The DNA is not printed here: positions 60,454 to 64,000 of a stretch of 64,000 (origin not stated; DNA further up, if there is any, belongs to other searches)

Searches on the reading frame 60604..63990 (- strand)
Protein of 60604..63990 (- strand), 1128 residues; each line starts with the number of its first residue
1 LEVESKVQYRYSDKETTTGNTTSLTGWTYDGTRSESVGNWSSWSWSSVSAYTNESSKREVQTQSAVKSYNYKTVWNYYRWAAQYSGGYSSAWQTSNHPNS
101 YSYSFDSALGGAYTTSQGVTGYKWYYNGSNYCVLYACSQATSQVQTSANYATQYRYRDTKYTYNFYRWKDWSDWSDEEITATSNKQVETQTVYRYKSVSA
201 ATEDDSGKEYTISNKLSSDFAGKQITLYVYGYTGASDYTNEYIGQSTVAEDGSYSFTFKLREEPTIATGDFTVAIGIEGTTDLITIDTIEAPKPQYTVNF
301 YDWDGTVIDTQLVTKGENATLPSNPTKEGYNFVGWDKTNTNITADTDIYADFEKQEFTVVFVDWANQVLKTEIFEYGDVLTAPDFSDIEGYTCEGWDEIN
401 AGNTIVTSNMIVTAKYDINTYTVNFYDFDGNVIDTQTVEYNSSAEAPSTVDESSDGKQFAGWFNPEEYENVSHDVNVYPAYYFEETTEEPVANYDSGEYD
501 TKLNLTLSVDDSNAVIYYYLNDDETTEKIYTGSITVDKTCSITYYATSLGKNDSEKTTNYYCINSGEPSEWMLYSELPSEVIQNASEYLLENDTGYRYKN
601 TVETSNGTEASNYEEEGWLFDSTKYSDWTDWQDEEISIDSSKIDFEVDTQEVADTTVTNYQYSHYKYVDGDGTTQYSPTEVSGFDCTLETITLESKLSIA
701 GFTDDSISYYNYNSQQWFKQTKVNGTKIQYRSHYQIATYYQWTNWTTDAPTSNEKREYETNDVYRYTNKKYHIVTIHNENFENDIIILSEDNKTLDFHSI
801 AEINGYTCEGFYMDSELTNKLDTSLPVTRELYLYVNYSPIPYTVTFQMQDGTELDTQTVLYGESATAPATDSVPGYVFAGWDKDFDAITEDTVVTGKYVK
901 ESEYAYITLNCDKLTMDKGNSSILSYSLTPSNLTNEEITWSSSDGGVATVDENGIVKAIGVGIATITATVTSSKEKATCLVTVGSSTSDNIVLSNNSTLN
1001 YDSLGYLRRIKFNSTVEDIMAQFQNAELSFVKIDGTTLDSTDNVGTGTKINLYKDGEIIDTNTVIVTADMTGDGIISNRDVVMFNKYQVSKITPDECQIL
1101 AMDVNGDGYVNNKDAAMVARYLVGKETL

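Call 54: search_protein_families(library=pfam, proteins=[window:60604-63990:-], max_evalue=0.00001)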
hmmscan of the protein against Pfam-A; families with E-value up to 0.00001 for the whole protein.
window:60604-63990:- (1128 aa): 4 families
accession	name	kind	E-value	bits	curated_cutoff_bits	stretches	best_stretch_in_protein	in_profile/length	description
PF09479.16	Flg_new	-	5.3e-16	58.9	27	2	296-348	1-54/65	Listeria-Bacteroides repeat domain (List_Bact_rpt)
PF02368.24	Big_2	-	1e-12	48.3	22.8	1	907-979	5-77/79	Bacterial Ig-like domain (group 2)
PF00404.24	Dockerin_1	-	7.3e-10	39.3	22.9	1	1068-1122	2-56/57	Dockerin type I domain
PF13290.12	CHB_HEX_C_1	-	9.5e-06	25.9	22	1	495-558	2-67/67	Chitobiase/beta-hexosaminidase C-terminal domain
